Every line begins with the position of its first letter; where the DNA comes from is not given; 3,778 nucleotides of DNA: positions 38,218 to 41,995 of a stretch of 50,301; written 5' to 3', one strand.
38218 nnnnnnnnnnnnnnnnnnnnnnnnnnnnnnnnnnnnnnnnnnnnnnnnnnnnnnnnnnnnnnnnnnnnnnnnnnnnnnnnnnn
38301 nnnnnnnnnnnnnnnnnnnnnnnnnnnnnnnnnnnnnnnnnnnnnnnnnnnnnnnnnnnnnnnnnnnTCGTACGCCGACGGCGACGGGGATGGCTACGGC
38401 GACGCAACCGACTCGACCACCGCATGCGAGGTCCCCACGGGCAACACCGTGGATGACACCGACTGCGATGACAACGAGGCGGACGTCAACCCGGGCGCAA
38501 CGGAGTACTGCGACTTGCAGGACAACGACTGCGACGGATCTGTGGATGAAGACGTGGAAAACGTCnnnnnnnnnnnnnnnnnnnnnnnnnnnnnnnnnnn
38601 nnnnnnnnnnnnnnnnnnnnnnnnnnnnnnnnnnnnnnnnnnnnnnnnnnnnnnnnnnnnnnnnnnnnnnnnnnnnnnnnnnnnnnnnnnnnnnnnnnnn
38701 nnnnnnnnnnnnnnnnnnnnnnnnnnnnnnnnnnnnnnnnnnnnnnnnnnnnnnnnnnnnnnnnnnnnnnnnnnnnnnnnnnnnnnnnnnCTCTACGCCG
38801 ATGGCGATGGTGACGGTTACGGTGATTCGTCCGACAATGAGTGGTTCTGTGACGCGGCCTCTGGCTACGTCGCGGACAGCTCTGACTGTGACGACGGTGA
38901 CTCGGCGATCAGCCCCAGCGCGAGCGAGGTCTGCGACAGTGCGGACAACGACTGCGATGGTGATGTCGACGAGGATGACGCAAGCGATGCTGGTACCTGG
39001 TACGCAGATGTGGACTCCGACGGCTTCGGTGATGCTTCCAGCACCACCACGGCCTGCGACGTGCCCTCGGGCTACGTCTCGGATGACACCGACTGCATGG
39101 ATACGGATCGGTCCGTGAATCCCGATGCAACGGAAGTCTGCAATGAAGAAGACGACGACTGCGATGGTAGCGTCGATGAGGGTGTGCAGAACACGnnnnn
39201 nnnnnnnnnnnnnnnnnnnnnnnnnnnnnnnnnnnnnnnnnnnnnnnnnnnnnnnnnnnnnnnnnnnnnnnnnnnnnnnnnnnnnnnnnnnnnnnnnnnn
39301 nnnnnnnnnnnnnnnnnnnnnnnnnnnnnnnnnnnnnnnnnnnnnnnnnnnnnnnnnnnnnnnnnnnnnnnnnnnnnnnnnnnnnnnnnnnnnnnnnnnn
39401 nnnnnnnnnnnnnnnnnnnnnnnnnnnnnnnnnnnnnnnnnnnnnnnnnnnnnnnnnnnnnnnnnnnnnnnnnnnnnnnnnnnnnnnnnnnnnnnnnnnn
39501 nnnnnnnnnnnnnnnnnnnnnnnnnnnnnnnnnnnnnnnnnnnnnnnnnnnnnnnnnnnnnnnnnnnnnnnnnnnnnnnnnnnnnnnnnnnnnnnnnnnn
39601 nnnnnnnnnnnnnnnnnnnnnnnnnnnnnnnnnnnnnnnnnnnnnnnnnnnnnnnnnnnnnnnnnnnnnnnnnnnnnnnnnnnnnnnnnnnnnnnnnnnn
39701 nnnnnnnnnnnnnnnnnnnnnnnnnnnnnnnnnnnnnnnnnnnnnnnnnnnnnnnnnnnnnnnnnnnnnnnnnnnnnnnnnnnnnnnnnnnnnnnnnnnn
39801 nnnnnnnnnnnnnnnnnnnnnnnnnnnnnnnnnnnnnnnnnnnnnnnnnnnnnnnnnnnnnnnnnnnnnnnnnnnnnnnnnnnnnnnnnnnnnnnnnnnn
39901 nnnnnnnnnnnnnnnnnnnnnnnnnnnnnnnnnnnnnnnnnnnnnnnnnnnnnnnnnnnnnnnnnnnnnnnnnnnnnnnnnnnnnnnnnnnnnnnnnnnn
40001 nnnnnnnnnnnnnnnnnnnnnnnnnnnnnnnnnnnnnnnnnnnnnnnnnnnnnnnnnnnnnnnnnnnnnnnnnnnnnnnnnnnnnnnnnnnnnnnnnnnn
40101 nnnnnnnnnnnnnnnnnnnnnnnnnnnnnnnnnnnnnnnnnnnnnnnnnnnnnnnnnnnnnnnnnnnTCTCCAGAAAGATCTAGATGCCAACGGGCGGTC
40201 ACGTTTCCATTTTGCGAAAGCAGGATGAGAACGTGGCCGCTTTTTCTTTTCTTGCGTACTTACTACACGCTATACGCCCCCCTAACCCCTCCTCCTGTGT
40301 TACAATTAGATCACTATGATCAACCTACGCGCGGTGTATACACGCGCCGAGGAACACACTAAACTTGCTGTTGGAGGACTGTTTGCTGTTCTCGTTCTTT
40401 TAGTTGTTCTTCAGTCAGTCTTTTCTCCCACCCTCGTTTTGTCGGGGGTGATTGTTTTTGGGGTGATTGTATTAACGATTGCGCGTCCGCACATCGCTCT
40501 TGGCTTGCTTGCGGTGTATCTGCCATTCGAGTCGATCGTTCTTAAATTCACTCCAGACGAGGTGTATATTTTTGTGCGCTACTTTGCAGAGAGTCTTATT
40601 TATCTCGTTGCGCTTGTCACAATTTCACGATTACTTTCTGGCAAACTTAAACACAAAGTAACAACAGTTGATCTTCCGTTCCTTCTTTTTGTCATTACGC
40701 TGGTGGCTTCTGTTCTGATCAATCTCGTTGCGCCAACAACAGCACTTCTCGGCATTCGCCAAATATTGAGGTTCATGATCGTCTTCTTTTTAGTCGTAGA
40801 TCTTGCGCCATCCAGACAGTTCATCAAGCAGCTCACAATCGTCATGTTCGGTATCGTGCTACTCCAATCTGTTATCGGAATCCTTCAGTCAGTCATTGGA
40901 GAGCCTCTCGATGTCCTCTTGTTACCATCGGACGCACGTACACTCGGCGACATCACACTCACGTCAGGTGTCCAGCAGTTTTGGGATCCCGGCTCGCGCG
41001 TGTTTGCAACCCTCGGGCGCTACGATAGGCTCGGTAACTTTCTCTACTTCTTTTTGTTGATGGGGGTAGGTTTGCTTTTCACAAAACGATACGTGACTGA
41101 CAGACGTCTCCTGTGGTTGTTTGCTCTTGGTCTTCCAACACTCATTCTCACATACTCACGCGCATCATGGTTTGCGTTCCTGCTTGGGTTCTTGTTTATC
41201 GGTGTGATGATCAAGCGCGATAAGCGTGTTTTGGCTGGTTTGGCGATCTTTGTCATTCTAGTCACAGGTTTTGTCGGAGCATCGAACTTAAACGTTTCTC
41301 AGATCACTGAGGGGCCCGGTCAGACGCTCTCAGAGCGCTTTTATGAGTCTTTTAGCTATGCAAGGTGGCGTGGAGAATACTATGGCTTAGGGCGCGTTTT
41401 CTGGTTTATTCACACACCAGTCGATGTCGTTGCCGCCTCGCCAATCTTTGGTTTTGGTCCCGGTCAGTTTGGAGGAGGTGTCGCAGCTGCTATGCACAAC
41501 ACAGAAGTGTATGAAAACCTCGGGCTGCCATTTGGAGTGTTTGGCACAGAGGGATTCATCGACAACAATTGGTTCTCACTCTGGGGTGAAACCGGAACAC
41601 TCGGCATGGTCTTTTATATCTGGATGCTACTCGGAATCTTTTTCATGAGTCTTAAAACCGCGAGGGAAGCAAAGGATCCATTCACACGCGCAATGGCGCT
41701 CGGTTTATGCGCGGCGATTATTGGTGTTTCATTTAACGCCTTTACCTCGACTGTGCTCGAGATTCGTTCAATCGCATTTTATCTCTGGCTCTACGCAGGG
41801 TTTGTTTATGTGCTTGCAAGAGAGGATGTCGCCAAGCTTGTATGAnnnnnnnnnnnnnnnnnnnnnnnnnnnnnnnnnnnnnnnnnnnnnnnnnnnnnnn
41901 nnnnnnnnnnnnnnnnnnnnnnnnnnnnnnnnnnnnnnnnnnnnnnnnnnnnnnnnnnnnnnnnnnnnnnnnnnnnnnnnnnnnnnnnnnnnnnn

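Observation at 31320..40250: Block of four tandem Asp/Cys-rich MopE-type repeat (lipo)proteins, each with its own consensus promoter and long structured leader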

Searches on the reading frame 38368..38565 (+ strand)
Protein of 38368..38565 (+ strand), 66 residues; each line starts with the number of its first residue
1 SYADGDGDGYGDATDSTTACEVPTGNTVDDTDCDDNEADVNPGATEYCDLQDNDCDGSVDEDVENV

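Call 29: search_solved_structures(query=A1, max_evalue=1, show_alignments=3)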
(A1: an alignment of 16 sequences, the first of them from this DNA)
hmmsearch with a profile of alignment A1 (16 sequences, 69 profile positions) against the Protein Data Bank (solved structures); distinct sequences matched with E-value up to 1: 5.
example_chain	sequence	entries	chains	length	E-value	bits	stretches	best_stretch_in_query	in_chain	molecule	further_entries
5w7a_B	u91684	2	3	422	0.054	16.9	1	25-58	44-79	Acyloxyacyl hydrolase large subunit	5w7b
2vov_A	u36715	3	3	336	0.069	16.6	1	28-59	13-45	SURFACE-ASSOCIATED PROTEIN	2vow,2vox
5w78_B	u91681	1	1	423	0.11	15.9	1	25-58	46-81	Acyloxyacyl hydrolase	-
5w7c_C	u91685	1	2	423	0.11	15.9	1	25-58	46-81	Acyloxyacyl hydrolase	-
5w7d_A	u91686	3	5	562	0.12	15.7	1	25-57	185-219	Acyloxyacyl hydrolase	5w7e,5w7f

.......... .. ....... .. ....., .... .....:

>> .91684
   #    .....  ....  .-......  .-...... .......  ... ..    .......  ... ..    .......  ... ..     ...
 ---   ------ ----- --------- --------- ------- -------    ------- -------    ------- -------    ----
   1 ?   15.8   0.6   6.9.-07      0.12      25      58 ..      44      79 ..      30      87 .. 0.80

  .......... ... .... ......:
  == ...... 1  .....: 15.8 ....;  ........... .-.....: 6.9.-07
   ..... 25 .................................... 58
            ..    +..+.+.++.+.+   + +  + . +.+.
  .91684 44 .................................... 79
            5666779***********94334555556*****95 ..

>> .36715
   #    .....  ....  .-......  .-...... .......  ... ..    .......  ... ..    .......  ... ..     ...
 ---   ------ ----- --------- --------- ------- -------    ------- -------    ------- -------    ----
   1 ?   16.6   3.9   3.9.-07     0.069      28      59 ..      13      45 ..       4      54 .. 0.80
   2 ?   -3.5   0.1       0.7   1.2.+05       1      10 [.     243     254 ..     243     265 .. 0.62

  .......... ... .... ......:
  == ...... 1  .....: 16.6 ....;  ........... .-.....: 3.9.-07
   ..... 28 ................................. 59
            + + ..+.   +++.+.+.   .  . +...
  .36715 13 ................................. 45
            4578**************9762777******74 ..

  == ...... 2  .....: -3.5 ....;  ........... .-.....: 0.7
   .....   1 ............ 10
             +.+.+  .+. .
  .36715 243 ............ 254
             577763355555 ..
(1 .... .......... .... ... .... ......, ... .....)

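Call 39: predict_structure(alignment_id=A1)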
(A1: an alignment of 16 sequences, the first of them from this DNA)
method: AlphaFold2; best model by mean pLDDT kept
length: 66 residues; sequences in the alignment: 16
mean_pLDDT: 45.7   pTM: 0.20
mean pLDDT of the five models: 45.7, 44.4, 42.8, 41.2, 41.0
residues with pLDDT >= 90: 0; 70-90: 0; 50-70: 8; < 50: 58
segments of 3 or more residues with pLDDT < 50: 1-32, 34-48, 60-66
pLDDT, mean of each block of 10 residues (from residue 1): 45 45 45 46 44 51 43
secondary structure, 60 per line:
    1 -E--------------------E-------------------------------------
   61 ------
elements in order:

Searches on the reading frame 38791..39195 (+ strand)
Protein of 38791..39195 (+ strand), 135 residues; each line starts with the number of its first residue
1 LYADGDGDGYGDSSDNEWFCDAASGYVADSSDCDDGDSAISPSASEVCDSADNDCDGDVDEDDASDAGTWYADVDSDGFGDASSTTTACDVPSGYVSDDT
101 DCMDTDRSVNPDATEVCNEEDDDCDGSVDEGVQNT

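Call 91: predict_structure(alignment_id=A7)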
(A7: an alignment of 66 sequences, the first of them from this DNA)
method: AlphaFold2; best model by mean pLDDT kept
length: 135 residues; sequences in the alignment: 66
mean_pLDDT: 96.3   pTM: 0.79
mean pLDDT of the five models: 96.3, 95.4, 95.3, 95.3, 95.3
residues with pLDDT >= 90: 128; 70-90: 6; 50-70: 1; < 50: 0
segments of 3 or more residues with pLDDT < 50: none
pLDDT, mean of each block of 10 residues (from residue 1): 98 97 95 98 97 97 95 98 97 98 98 96 97 78
secondary structure, 60 per line:
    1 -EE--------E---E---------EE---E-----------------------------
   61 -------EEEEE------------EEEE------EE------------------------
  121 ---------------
elements in order: E68-72 E85-88

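Call 94: fold_search(model_id=the predicted structure, library=pdb)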
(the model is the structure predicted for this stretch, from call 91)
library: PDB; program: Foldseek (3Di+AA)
matches with E <= 10: 0; with E <= 0.001: 0
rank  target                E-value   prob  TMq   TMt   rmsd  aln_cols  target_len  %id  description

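Call 95: search_protein_families(library=pfam, proteins=[window:38791-39195:+], max_evalue=10)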
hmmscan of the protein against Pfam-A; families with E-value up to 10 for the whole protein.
seq(135 aa): 1 family
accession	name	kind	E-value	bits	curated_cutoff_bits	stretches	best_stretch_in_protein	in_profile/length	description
PF11617.13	Cu-binding_MopE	-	1.1e-18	67.6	27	2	32-61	1-30/30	Putative metal-binding motif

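Call 98: fold_search(model_id=the predicted structure, library=viral)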
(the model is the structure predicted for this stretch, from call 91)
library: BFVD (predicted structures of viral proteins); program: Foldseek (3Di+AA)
matches with E <= 10: 7; with E <= 0.001: 0
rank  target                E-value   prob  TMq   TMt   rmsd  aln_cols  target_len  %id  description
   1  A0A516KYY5            2.3e-01  0.18  0.23  0.14   7.7        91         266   24  (no name in the UniProt tables at hand)
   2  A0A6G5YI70            4.7e+00  0.06  0.15  0.19   6.4        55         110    7  (no name in the UniProt tables at hand)
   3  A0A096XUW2            5.3e+00  0.02  0.13  0.17   4.7        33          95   15  (no name in the UniProt tables at hand)
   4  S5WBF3                5.7e+00  0.04  0.13  0.11   3.2        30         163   23  Uncharacterized protein [Pseudomonas phage PaBG]
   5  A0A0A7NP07            6.1e+00  0.08  0.18  0.19   5.4        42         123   14  Uncharacterized protein [Lactobacillus phage LfeInf]
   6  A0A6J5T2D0            9.2e+00  0.08  0.15  0.09   2.9        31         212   16  Uncharacterized protein [uncultured Caudovirales phage]
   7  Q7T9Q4                9.9e+00  0.01  0.13  0.10   4.5        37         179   16  ADOR112 [Adoxophyes orana granulovirus]

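Call 115: search_solved_structures(query=A7, max_evalue=10, show_alignments=0)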
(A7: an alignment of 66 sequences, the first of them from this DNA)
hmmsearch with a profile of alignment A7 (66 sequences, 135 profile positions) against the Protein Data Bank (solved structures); distinct sequences matched with E-value up to 10: 3.
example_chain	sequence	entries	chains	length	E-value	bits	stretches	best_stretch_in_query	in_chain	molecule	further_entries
2vov_A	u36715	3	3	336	0.0032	20.9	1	28-58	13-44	SURFACE-ASSOCIATED PROTEIN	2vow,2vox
5w78_B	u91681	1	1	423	1.4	12.4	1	92-125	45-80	Acyloxyacyl hydrolase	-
5w7c_C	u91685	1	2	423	1.4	12.4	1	92-125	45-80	Acyloxyacyl hydrolase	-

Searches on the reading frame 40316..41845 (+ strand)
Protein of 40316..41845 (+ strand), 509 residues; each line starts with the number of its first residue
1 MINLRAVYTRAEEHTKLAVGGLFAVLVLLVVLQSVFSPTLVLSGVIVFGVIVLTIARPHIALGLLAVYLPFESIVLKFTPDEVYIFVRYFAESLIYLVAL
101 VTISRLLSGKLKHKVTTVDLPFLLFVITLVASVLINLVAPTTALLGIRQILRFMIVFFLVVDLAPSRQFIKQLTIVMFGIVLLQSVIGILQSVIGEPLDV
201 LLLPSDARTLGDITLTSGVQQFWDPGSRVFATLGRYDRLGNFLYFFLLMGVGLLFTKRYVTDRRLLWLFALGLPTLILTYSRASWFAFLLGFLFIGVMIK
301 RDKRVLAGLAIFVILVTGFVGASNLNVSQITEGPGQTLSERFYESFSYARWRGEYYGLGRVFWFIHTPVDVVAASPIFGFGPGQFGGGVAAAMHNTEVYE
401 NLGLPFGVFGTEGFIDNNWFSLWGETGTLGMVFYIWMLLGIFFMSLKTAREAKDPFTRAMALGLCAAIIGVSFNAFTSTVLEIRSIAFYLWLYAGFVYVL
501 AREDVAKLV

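Call 14: search_protein_families(library=pfam, proteins=[window:40316-41845:+], max_evalue=0.001)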
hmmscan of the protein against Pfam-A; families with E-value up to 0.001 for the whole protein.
window:40316-41845:+ (509 aa): 1 family
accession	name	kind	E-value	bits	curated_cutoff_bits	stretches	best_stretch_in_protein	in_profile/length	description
PF04932.20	Wzy_C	-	1.7e-08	34.9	31.7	1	268-435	2-149/149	O-Antigen ligase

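Call 49: find_related_loci(query=A2, collection=metagenome_contigs, flank=10000)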
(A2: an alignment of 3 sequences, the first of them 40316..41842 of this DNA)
Query A2 (509 aa) in metagenome_contigs; peptide patterns used: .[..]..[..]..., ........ (x = any residue, [..] = any of these).
191 stretches matched a pattern; 54 encode a relative of the query (tblastn E <= 1e-3); 54 distinct loci.
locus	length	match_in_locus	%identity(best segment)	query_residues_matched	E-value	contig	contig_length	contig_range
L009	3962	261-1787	100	1-509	0e+0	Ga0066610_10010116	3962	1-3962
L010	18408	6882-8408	74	1-509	0e+0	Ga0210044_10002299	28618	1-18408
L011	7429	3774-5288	74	1-504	0e+0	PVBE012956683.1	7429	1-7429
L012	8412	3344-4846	69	1-500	0e+0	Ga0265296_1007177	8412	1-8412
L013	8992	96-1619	67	1-507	0e+0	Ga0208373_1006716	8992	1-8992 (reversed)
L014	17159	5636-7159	69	1-507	0e+0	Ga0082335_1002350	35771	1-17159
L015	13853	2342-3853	69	1-503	0e+0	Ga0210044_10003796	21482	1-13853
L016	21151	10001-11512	69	1-503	0e+0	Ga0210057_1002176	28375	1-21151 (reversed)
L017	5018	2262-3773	69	1-503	0e+0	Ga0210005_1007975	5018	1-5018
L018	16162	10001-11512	69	1-503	0e+0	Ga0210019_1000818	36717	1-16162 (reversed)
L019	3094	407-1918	67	1-503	0e+0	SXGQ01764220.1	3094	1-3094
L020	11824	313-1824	67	1-503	0e+0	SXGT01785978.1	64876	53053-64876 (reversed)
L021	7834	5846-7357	67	1-503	0e+0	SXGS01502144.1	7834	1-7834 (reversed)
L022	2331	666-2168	70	1-500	0e+0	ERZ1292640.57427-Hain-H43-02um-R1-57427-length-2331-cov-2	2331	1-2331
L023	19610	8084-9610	66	1-508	0e+0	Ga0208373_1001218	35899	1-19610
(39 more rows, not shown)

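Call 50: find_related_loci(query=A2, collection=genome_contigs, flank=10000)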
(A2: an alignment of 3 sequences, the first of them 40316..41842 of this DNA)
Query A2 (509 aa) in genome_contigs; peptide patterns used: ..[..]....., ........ (x = any residue, [..] = any of these).
303 stretches matched a pattern; 20 encode a relative of the query (tblastn E <= 1e-3); 20 distinct loci.
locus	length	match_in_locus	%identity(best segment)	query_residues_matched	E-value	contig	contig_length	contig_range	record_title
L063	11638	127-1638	73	1-504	0e+0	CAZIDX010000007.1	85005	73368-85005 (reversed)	MAG TPA_asm: uncultured Gammaproteobacteria bacterium isolate SRP167671_co2_164 genome assembly, contig: NODE_314_length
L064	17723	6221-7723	69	1-500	0e+0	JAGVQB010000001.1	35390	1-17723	MAG: bacterium isolate DeMMO3_34 c_000000095292, whole genome shotgun sequence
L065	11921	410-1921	66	1-503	0e+0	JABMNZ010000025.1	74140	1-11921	MAG: Parcubacteria group bacterium isolate bin.251 k141_5088800, whole genome shotgun sequence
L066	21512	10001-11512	62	1-503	0e+0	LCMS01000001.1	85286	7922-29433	MAG: Candidatus Uhrbacteria bacterium GW2011_GWE2_46_68 UX57_C0001, whole genome shotgun sequence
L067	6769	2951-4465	60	1-504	0e+0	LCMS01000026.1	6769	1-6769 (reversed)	MAG: Candidatus Uhrbacteria bacterium GW2011_GWE2_46_68 UX57_C0026, whole genome shotgun sequence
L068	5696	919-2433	60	1-504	0e+0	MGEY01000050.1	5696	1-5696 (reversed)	MAG: Candidatus Uhrbacteria bacterium RIFOXYA2_FULL_40_9 rifoxya2_full_scaffold_5295, whole genome shotgun sequence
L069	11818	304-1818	61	1-504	0e+0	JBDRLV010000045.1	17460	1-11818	MAG: Patescibacteria group bacterium isolate MEGAHIT-group-1.799 k141_3901354, whole genome shotgun sequence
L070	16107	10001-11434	61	37-503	0e+0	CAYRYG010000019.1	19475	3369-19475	MAG TPA_asm: uncultured Gammaproteobacteria bacterium isolate SRP062349_co5_1 genome assembly, contig: NODE_863_length_1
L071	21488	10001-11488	60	13-507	0e+0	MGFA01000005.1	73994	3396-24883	MAG: Candidatus Uhrbacteria bacterium RIFOXYB12_FULL_58_10 rifoxyb3_full_scaffold_160, whole genome shotgun sequence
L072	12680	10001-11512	57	14-507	0e+0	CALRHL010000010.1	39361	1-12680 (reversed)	MAG: Candidatus Uhrbacteria bacterium RIFOXYB12_FULL_58_10 isolate MaH-04nov19-280 genome assembly, contig: MaH-04nov19-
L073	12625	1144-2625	57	25-505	0e+0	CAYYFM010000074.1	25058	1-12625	MAG TPA_asm: uncultured Gammaproteobacteria bacterium isolate binchicken_co203_597 genome assembly, contig: k141_283126,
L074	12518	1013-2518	58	2-502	5e-180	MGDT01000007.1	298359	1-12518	MAG: Candidatus Uhrbacteria bacterium RIFCSPHIGHO2_01_FULL_63_20 rifcsphigho2_01_scaffold_760, whole genome shotgun sequ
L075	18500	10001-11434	58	40-504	3e-174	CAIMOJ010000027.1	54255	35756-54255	Candidatus Uhrbacteria bacterium isolate LJ_bin-4636 genome assembly, contig: bin-4636:27/76, whole genome shotgun seque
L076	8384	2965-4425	57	40-505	4e-172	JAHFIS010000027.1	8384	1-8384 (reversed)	MAG: Candidatus Uhrbacteria bacterium isolate nzgw368 NODE_21038_length_8385_cov_2.331196, whole genome shotgun sequence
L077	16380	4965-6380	58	45-503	7e-171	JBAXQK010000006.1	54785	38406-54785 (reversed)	MAG: Candidatus Uhrbacteria bacterium isolate ELA555 MAG555_6, whole genome shotgun sequence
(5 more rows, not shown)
